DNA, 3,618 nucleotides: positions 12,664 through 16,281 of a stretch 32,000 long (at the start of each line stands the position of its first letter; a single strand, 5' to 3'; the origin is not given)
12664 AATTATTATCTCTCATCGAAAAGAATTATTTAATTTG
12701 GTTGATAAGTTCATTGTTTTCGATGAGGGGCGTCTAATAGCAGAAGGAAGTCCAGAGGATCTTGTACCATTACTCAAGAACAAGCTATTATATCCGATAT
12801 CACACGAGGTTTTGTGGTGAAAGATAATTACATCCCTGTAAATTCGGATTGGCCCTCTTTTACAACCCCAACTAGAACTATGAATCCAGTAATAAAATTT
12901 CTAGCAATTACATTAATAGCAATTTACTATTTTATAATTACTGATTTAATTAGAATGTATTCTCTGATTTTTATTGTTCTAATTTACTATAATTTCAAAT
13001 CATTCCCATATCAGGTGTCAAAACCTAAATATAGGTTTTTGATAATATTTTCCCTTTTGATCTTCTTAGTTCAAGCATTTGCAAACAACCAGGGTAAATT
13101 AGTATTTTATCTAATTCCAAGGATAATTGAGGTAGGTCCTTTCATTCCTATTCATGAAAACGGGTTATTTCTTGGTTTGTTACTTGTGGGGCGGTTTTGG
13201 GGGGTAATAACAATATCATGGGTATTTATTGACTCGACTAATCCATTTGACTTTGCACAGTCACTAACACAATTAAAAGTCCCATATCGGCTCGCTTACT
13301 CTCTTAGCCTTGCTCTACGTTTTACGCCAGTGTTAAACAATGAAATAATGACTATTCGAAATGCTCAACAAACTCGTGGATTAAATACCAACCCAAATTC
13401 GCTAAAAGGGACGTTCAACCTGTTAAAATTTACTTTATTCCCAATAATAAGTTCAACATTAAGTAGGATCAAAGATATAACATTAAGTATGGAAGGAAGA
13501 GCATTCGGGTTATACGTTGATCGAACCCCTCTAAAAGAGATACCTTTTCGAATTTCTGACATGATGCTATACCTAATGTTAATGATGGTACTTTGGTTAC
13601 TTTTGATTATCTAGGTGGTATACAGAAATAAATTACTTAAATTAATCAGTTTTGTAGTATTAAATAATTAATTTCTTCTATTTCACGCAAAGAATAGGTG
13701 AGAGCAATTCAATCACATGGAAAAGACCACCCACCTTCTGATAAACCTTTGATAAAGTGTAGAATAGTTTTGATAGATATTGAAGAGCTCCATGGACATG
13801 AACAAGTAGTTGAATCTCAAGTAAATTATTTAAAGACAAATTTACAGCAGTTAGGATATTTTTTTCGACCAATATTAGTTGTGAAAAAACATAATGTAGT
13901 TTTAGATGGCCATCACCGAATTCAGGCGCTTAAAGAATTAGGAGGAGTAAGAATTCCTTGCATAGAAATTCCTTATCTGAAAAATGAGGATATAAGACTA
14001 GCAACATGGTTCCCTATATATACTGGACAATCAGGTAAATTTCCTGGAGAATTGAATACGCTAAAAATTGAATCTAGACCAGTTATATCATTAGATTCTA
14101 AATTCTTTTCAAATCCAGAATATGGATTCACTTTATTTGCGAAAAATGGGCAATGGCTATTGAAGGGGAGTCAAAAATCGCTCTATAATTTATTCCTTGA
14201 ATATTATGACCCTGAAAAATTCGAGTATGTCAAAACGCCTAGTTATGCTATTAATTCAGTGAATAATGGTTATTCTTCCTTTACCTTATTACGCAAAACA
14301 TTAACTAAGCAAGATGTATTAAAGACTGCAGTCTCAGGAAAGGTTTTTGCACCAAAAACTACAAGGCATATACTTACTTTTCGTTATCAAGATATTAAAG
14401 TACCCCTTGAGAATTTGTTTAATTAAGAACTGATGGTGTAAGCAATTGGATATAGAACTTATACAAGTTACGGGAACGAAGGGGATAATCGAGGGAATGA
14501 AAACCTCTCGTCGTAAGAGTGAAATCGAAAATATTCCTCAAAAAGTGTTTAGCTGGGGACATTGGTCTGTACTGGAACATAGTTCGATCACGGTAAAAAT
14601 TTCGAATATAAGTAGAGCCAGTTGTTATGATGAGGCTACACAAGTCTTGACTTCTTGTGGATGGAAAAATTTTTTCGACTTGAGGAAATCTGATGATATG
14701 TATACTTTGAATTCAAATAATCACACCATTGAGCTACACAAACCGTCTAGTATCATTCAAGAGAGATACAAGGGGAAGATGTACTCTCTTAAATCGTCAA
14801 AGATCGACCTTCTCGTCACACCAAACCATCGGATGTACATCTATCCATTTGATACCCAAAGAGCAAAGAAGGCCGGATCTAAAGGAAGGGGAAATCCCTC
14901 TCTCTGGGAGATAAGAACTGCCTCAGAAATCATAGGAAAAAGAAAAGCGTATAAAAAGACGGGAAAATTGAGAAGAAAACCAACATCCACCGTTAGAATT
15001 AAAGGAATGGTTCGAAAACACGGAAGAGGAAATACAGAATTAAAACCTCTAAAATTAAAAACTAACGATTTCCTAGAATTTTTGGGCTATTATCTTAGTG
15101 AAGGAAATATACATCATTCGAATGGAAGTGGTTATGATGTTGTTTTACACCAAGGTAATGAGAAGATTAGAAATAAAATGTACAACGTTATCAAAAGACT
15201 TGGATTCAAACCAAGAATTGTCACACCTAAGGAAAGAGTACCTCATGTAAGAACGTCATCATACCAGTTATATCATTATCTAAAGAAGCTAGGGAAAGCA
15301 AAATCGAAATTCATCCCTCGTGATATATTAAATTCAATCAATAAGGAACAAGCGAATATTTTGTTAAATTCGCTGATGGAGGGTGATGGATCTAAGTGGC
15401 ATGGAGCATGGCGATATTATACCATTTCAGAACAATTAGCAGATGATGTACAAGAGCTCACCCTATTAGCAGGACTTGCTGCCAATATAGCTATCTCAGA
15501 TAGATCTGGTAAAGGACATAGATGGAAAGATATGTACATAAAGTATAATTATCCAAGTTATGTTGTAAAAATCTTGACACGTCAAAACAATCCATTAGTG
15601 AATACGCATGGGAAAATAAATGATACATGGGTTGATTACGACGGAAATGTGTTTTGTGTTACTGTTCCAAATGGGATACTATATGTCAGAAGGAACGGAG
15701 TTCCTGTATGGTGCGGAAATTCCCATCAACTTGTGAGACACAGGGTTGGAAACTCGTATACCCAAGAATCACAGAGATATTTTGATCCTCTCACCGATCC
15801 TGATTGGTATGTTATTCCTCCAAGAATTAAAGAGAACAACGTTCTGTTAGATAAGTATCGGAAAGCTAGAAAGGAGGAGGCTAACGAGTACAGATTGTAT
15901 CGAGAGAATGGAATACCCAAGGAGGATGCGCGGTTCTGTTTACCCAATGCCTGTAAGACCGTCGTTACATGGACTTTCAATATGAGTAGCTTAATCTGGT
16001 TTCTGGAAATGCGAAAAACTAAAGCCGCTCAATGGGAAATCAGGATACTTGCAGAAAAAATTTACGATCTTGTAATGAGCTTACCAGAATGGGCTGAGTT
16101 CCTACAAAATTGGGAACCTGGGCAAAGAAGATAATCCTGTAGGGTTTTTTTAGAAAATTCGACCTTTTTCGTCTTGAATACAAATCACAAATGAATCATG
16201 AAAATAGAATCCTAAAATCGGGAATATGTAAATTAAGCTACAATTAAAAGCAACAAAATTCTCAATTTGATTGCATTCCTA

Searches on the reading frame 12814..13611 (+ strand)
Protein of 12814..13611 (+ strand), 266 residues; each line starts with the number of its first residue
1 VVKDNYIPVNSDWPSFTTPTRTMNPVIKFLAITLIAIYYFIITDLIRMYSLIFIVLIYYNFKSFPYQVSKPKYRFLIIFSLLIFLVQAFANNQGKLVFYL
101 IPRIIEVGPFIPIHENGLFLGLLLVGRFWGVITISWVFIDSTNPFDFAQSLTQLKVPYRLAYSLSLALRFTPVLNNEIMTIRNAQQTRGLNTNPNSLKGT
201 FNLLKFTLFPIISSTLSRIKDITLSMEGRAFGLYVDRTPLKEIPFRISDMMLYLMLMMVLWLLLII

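Call 13: search_protein_families(library=pfam, proteins=[window:12814-13611:+], max_evalue=0.001)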
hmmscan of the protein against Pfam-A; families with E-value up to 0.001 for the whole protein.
window:12814-13611:+ (266 aa): 1 family
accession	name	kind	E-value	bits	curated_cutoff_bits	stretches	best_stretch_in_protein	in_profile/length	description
PF02361.21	CbiQ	-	1.7e-28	100.2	25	1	18-233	3-210/216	Cobalt transport protein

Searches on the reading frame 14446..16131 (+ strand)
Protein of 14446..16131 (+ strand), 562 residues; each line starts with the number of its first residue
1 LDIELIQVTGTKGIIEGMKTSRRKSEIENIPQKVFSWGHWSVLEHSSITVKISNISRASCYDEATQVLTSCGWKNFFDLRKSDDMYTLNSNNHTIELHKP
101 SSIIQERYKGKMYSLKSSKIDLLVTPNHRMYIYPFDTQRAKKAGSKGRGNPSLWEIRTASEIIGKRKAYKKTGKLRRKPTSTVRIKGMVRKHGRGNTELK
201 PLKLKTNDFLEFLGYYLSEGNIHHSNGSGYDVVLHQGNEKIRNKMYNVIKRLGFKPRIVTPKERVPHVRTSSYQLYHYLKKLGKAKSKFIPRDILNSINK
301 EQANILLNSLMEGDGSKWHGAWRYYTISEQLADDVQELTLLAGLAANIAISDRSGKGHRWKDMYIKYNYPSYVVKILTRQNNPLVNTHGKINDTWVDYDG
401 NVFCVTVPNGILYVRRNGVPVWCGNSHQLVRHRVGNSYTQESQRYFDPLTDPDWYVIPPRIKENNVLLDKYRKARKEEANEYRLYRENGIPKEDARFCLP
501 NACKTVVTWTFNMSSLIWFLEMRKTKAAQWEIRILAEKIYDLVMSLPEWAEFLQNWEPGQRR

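Call 66: search_protein_families(library=pfam, proteins=[window:14446-16131:+], max_evalue=0.001)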
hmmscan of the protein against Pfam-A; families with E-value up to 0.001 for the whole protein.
window:14446-16131:+ (562 aa): 2 families
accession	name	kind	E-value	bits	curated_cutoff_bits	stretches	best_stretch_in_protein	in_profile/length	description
PF02511.20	Thy1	-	2.1e-41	142.2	24.8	2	426-544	71-186/191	Thymidylate synthase complementing protein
PF14528.11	LAGLIDADG_3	-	1.6e-11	44.7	22.5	1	212-283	7-82/82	LAGLIDADG-like domain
